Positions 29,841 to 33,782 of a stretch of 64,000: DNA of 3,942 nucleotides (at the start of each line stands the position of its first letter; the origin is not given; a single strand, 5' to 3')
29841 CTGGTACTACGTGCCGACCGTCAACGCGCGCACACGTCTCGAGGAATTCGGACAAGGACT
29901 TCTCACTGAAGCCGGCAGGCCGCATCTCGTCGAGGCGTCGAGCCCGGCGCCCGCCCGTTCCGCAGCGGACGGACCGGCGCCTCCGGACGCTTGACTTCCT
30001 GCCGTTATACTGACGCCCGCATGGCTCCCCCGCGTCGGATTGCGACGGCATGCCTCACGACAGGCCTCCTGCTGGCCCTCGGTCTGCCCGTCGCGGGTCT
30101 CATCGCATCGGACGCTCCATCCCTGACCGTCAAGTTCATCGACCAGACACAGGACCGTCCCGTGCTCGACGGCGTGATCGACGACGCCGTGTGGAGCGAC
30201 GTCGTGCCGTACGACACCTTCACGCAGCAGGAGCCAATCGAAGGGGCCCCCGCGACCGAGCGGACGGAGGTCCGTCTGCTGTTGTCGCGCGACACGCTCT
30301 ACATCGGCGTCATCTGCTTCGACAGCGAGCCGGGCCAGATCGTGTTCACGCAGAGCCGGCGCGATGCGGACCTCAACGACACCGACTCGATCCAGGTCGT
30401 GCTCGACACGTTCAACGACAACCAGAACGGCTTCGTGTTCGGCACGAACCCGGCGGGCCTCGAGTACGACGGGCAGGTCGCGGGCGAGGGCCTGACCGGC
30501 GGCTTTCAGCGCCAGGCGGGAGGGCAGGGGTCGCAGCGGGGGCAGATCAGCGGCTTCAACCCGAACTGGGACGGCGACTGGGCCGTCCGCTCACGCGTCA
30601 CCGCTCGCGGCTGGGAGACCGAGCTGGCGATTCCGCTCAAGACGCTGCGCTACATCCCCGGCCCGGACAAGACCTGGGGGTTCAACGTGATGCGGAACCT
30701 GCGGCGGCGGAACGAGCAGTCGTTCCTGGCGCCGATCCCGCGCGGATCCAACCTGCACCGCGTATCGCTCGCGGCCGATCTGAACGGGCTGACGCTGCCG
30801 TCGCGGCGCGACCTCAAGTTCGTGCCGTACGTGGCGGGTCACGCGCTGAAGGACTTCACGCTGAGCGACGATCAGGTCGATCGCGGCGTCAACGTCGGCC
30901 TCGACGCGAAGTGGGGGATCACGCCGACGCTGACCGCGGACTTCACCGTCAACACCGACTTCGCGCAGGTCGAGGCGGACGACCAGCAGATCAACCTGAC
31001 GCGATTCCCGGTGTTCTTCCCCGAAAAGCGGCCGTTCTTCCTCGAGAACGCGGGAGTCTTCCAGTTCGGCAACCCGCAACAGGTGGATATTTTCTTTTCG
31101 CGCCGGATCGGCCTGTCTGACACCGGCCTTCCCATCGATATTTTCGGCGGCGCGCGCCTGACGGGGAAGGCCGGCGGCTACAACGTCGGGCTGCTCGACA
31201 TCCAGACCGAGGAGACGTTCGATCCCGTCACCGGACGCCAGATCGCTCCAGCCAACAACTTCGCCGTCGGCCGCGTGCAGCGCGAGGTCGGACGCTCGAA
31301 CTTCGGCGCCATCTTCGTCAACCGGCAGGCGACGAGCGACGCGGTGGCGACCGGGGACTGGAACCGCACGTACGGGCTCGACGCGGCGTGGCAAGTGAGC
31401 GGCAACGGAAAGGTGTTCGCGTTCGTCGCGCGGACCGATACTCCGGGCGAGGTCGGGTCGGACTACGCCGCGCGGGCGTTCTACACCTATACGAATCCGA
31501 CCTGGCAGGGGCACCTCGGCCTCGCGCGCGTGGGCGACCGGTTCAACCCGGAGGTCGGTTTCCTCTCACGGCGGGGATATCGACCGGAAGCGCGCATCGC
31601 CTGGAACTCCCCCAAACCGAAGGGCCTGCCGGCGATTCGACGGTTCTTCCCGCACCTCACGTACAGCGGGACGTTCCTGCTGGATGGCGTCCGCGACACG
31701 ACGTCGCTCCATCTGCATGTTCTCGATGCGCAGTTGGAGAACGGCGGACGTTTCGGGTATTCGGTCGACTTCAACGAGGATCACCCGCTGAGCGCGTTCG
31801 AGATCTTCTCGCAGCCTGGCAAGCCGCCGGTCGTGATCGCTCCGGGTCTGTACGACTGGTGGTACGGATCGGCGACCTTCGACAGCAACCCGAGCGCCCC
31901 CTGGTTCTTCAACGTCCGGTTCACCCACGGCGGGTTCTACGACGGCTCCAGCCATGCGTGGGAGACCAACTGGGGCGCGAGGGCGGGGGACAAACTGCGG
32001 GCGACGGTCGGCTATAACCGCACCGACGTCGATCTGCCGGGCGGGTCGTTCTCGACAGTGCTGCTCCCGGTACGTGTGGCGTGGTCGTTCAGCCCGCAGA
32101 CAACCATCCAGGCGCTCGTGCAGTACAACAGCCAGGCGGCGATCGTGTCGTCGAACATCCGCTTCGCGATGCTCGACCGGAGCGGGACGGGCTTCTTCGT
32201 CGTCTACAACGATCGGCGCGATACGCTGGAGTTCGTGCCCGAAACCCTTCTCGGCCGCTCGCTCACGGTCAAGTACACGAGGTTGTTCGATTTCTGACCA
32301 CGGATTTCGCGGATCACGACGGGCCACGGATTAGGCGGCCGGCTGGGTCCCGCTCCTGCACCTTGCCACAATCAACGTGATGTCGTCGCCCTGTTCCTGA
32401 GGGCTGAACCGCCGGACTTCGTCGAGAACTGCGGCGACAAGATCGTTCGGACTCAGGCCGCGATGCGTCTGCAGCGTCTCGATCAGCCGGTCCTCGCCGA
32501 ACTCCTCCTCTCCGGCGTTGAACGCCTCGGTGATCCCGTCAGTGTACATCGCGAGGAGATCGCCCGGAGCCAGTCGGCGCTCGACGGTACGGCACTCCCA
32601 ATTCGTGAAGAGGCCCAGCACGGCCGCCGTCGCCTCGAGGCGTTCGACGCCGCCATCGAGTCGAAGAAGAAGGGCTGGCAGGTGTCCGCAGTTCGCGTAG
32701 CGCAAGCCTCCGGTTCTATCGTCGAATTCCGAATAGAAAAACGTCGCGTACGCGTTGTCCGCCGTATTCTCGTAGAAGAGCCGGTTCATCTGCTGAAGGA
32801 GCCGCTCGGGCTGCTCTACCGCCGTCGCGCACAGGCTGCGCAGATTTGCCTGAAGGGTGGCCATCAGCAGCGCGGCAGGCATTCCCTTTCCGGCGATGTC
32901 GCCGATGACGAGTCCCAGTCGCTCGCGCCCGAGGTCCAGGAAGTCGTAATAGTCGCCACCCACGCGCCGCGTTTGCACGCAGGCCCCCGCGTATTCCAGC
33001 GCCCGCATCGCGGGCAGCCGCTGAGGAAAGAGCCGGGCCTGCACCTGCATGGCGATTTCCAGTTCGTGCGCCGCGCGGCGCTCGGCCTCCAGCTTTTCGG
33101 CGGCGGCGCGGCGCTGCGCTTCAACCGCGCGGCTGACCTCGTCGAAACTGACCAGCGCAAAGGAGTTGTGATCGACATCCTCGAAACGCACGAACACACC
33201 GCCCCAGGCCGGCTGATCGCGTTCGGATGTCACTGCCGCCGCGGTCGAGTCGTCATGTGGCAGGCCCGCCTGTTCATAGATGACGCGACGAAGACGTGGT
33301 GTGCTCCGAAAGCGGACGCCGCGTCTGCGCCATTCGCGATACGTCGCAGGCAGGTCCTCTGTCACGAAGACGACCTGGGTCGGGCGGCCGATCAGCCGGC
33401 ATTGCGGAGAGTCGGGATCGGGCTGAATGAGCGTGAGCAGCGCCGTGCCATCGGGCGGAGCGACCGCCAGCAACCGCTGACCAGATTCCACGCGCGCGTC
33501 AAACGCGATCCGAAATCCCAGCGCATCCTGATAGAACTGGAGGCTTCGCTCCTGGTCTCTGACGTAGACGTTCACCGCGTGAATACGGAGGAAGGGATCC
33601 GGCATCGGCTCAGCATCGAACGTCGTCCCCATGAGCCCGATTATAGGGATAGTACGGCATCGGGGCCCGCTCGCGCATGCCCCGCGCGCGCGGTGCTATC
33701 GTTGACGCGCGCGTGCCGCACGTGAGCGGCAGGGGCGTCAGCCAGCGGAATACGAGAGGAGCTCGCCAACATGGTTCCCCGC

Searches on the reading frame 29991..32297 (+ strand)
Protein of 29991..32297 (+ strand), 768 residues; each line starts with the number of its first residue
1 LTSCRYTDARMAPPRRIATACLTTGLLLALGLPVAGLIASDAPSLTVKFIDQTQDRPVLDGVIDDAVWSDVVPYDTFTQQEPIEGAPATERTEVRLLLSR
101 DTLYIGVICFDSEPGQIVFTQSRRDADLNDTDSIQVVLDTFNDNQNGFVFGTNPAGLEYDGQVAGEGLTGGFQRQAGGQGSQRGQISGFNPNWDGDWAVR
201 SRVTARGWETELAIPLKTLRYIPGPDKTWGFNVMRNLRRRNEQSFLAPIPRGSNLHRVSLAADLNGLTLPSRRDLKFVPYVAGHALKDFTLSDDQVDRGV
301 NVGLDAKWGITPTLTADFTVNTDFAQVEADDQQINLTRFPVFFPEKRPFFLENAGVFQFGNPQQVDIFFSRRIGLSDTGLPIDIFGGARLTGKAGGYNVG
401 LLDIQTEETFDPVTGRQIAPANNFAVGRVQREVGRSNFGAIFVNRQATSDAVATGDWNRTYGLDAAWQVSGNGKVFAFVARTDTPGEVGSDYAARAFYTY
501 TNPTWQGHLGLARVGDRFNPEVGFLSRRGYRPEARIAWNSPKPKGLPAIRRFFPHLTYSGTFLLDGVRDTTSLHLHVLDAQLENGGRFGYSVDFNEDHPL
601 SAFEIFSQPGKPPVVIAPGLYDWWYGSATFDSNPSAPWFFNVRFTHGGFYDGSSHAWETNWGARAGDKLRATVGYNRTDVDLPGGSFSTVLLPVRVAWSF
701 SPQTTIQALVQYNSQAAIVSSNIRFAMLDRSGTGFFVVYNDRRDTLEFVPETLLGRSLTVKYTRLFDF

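Call 28: search_protein_families(library=pfam, proteins=[window:29991-32297:+], max_evalue=0.0001)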
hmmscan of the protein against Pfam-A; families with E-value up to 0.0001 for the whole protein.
window:29991-32297:+ (768 aa): 1 family
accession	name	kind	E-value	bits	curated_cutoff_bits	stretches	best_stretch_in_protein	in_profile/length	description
PF19313.5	DUF5916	-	1.6e-21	77.1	22.6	1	275-376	5-97/572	Domain of unknown function (DUF5916)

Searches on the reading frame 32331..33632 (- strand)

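Call 28: search_protein_families(library=pfam, proteins=[window:32331-33632:-], max_evalue=0.0001)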
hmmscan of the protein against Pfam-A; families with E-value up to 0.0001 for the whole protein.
window:32331-33632:- (433 aa): 3 families
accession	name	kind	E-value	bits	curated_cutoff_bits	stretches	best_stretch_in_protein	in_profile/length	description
PF07228.17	SpoIIE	-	1.6e-52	178.7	25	1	237-425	3-191/192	Stage II sporulation protein E (SpoIIE)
PF00903.31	Glyoxalase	-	3.5e-12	47.2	20.6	1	16-113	1-100/121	Glyoxalase/Bleomycin resistance protein/Dioxygenase superfamily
PF22677.2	Ble-like_N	-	8.8e-06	25.8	24.5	1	18-43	3-28/41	Bleomycin resistance protein-like N-terminal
